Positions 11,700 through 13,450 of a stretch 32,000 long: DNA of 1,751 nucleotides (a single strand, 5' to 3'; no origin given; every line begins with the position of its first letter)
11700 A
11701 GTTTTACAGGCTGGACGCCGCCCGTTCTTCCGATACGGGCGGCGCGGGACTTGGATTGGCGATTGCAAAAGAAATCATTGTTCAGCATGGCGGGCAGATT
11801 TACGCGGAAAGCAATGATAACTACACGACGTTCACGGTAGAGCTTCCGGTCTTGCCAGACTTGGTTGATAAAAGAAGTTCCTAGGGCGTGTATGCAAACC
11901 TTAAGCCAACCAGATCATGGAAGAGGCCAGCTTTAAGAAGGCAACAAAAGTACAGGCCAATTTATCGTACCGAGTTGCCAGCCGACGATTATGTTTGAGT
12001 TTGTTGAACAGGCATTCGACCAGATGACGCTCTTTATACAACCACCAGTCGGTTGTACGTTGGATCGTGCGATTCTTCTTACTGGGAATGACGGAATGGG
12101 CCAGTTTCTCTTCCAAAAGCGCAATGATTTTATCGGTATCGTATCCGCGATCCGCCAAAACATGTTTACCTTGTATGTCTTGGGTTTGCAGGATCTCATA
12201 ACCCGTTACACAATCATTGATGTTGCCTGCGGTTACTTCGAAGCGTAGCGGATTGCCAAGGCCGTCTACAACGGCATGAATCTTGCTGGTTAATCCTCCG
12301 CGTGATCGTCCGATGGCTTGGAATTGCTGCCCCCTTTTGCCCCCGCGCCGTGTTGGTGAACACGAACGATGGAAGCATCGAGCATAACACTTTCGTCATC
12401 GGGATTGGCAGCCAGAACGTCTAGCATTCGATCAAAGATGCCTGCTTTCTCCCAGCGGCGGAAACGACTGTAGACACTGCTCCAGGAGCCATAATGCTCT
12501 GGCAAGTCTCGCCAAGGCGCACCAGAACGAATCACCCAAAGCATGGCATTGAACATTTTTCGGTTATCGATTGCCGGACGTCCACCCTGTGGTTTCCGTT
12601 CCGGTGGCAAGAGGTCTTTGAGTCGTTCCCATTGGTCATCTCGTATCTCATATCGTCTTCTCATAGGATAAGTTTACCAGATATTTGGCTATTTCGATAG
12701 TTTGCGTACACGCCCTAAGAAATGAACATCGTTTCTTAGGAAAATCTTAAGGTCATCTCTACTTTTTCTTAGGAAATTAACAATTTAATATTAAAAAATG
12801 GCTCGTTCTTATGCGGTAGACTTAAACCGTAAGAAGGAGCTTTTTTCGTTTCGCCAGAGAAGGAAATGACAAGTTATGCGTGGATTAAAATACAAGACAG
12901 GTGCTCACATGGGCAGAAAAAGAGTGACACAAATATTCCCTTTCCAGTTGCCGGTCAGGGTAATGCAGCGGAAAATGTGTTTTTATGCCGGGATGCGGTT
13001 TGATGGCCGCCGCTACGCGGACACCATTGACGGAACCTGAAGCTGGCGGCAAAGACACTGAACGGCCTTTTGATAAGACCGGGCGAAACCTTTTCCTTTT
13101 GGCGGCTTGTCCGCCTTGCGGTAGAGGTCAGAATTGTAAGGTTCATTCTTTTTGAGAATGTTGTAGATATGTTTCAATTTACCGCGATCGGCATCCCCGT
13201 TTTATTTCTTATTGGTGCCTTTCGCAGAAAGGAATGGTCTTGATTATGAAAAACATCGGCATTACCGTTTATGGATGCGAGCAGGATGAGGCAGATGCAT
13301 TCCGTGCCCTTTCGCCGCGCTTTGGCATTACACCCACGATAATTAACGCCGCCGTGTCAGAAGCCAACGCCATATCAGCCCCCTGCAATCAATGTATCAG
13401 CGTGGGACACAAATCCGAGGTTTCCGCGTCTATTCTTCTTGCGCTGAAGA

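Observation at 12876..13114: Internally deleted vanW relic between vanS and vanH of a vanA-type cluster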

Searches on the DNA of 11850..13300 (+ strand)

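Call 6: search_dna_similar(query=window:11850-13300:+, collection=plasmids, mode=near, max_rows=30)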
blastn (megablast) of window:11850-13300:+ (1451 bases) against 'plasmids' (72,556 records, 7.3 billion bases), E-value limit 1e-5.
Records with a match: 409; places in all: 438; records where one place covers at least 80% of the query: 0.
Best place of each record, by identity: 90-95% 10; 80-90% 399.
By first word of the organism name: Enterococcus 380; Bacillus 23; Staphylococcus 5; Brevibacillus 1.
By predicted mobility (MOB-suite, as given by PLSDB): non-mobilizable 247; mobilizable 124; conjugative 38.
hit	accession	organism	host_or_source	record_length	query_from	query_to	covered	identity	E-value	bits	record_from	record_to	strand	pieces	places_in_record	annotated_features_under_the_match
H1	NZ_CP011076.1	Brevibacillus laterosporus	Oryza sativa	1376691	865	1448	40%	94.6%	1e-132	933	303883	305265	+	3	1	vanW gene in vanB cluster: vanW; glycopeptide resistance gene cluster (x2) | vanH: D-lactate dehydrogenase VanH | vanH gene in vanF cluster: vanH; glycopeptide resistance gene cluster | vanS-Pt: vancomycin resistance histidine kinase VanS-Pt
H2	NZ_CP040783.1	Bacillus thuringiensis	whole organism,soil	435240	871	1096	16%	88.1%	3e-65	257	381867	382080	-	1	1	none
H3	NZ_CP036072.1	Bacillus wiedmannii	cell culture,soil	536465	865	1088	15%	87.5%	4e-63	250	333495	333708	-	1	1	vanS: vancomycin resistance histidine kinase VanS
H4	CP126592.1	Bacillus bombysepticus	bacterial isolate,warm, humid forested ...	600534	865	1088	15%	87.5%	4e-63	250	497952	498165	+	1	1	vanS: vancomycin resistance histidine kinase VanS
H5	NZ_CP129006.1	Bacillus cereus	cattle,Isolated from the spleen of ...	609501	871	1096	16%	85.8%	2e-57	231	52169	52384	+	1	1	none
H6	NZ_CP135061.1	Bacillus cereus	Plant,cell culture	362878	871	1096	16%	85.4%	3e-55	224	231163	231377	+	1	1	none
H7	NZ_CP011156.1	Bacillus cereus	cell culture,vomit of food poisoning ...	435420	882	1096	15%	87.0%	4e-58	233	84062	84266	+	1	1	none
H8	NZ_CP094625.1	Bacillus thuringiensis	whole organism,soil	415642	882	1096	15%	87.0%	4e-58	233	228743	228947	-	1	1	none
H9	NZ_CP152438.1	Bacillus sp. BR3(2024)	-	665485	871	1043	12%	91.9%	3e-60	241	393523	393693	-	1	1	none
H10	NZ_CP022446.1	Bacillus cereus C1L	whole organism,rhizosphere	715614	871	1043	12%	91.3%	1e-58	235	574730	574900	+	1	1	none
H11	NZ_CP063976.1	Bacillus cereus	Soil in tiger area of zoo,cell culture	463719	871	1043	12%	91.3%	1e-58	235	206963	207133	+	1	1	none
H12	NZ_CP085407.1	Bacillus bombysepticus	single cell,soil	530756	871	1043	12%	91.3%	1e-58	235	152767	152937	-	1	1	none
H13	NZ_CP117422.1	Bacillus cereus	-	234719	871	1043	12%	91.3%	1e-58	235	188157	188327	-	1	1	none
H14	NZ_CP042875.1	Bacillus cereus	Triticum aestivum L,tissue sample,root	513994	871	1043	12%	91.3%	1e-58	235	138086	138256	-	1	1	none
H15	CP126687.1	Bacillus bombysepticus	Microtermes sp. colony Mi106,bacterial ...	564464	871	1043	12%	91.3%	1e-58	235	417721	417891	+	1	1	none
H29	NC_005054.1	Staphylococcus aureus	-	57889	865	1027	11%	85.5%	1e-38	169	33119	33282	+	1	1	vanS gene in vanA cluster: vanS; glycopeptide resistance gene cluster | vancomycin resistance histidine kinase VanS-A | vanS-A: vancomycin resistance histidine kinase VanS-A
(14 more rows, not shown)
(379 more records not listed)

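Call 7: get_annotated_region(hit=H1, flank=6000)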
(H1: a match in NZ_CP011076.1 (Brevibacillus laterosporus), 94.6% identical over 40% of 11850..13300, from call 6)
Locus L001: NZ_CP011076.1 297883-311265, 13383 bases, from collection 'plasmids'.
description: Brevibacillus laterosporus strain B9 plasmid unnamed2, complete sequence
organism: Brevibacillus laterosporus (NCBI taxid 1465)
taxonomy: Bacteria; Bacillota; Bacilli; Bacillales; Paenibacillaceae; Brevibacillus; Brevibacillus laterosporus
host: -; source: Oryza sativa; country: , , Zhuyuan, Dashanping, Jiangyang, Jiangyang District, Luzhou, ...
typing (MOB-suite, as given by PLSDB): non-mobilizable
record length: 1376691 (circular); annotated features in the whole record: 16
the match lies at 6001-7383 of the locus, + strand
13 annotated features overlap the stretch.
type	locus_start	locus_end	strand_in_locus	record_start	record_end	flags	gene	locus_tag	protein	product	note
predicted_resistance_gene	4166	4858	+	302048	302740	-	vanR-A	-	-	vancomycin resistance response regulator transcription factor VanR-A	predicted by amrfinderplus; class GLYCOPEPTIDE; identity 99.13%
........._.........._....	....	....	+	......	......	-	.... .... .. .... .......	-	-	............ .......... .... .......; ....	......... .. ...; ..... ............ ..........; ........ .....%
predicted_resistance_gene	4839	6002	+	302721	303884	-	vanS-Pt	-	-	vancomycin resistance histidine kinase VanS-Pt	predicted by amrfinderplus; class GLYCOPEPTIDE; identity 97.16%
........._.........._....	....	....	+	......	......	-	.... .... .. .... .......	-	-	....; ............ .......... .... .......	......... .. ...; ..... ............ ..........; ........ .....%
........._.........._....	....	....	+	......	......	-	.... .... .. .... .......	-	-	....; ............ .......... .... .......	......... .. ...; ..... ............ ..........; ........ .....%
predicted_resistance_gene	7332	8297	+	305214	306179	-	vanH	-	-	D-lactate dehydrogenase VanH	predicted by amrfinderplus; class GLYCOPEPTIDE; identity 98.45%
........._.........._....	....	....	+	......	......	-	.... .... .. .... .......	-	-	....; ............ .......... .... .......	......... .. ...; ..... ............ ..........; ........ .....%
predicted_resistance_gene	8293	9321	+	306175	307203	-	vanA-Pa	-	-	D-alanine--(R)-lactate ligase VanA-Pa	predicted by amrfinderplus; class GLYCOPEPTIDE; identity 98.25%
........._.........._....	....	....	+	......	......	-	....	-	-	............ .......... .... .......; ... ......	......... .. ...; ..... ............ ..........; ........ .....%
predicted_resistance_gene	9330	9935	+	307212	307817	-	vanX-Pt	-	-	D-Ala-D-Ala dipeptidase VanX-Pt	predicted by amrfinderplus; class GLYCOPEPTIDE; identity 97.03%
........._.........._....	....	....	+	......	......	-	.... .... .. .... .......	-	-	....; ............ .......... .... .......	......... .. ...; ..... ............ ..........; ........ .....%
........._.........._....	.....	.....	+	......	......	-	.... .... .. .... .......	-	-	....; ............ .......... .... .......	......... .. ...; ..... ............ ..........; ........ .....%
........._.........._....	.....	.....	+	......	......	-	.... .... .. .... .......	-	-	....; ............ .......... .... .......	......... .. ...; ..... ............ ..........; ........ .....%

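Call 8: get_annotated_region(hit=H29, flank=3000)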
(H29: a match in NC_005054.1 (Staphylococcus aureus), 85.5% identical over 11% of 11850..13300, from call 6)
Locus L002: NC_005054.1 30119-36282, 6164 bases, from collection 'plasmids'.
description: Staphylococcus aureus plasmid pLW043, complete sequence
organism: Staphylococcus aureus (NCBI taxid 1280)
taxonomy: Bacteria; Bacillota; Bacilli; Bacillales; Staphylococcaceae; Staphylococcus; Staphylococcus aureus
host: -; source: -; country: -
typing (MOB-suite, as given by PLSDB): conjugative; replicon rep_cluster_1142,rep_cluster_1281; relaxase MOBQ; mating-pair formation MPF_T
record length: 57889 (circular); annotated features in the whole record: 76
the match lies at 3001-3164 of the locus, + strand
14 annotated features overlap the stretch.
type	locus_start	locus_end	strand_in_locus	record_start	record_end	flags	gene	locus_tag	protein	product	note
CDS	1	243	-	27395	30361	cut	-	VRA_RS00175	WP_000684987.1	Tn3 family transposase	-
CDS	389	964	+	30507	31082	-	-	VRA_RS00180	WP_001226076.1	recombinase family protein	GO:0006310 - DNA recombination [Evidence IEA]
predicted_resistance_gene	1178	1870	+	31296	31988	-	vanR-A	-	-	vancomycin resistance response regulator transcription factor VanR-A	predicted by amrfinderplus; class GLYCOPEPTIDE; identity 100.0%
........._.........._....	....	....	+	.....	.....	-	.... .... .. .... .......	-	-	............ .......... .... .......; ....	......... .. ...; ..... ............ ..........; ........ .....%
CDS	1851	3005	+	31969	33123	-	-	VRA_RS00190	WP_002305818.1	vancomycin resistance histidine kinase VanS-A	-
predicted_resistance_gene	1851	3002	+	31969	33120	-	vanS-A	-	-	vancomycin resistance histidine kinase VanS-A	predicted by amrfinderplus; class GLYCOPEPTIDE; identity 100.0%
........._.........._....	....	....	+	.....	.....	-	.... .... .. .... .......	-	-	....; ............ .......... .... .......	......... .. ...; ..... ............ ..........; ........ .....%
CDS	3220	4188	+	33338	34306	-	-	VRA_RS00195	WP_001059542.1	D-lactate dehydrogenase VanH-A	-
predicted_resistance_gene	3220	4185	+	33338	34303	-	vanH-A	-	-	D-lactate dehydrogenase VanH-A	predicted by amrfinderplus; class GLYCOPEPTIDE; identity 100.0%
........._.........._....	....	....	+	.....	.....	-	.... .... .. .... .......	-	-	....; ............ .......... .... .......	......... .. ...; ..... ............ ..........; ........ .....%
predicted_resistance_gene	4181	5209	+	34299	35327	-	vanA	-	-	D-alanine--(R)-lactate ligase VanA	predicted by amrfinderplus; class GLYCOPEPTIDE; identity 100.0%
CDS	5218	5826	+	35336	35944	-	-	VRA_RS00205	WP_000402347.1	D-Ala-D-Ala dipeptidase VanX-A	-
predicted_resistance_gene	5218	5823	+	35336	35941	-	vanX-A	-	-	D-Ala-D-Ala dipeptidase VanX-A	predicted by amrfinderplus; class GLYCOPEPTIDE; identity 100.0%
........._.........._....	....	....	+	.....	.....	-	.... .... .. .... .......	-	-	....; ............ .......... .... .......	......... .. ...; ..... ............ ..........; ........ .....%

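Call 30: get_annotated_region(hit=H3, flank=3500)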
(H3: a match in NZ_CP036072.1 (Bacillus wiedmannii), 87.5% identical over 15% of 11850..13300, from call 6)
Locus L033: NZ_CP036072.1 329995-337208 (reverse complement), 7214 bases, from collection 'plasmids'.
description: Bacillus wiedmannii strain JAS07/5 plasmid p536
organism: Bacillus wiedmannii (NCBI taxid 1890302)
taxonomy: Bacteria; Bacillota; Bacilli; Bacillales; Bacillaceae; Bacillus; Bacillus wiedmannii
host: -; source: cell culture,soil; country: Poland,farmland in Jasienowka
typing (MOB-suite, as given by PLSDB): non-mobilizable; replicon rep_cluster_164,rep_cluster_1698,rep_cluster_1751,rep_cluster_1912
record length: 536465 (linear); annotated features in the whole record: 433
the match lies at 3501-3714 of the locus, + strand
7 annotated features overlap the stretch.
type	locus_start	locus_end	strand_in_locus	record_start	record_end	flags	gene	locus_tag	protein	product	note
CDS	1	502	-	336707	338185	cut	-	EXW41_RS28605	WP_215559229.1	FAD-dependent oxidoreductase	-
CDS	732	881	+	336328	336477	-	-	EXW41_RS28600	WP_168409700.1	hypothetical protein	-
CDS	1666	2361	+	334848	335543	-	vanR-A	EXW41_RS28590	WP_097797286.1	vancomycin resistance response regulator transcription factor VanR-A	GO:0000160 - phosphorelay signal transduction system [Evidence IEA]; GO:0006355 - regulation of DNA-templated ...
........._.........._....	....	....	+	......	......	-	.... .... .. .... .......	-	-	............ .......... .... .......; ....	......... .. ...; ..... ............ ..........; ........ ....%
CDS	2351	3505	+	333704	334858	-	vanS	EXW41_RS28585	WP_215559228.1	vancomycin resistance histidine kinase VanS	-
CDS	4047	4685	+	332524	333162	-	-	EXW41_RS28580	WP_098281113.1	VanZ family protein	GO:0071555 - cell wall organization [Evidence IEA]; GO:0046677 - response to antibiotic [Evidence IEA]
CDS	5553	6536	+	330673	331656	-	-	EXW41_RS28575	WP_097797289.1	glycerophosphodiester phosphodiesterase family protein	GO:0006629 - lipid metabolic process [Evidence IEA]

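Call 48: search_rna_families(source=window, start=12650, end=13300, threshold=evalue, max_evalue=1)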
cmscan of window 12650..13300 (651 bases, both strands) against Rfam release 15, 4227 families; matches with E-value up to 1: 0.
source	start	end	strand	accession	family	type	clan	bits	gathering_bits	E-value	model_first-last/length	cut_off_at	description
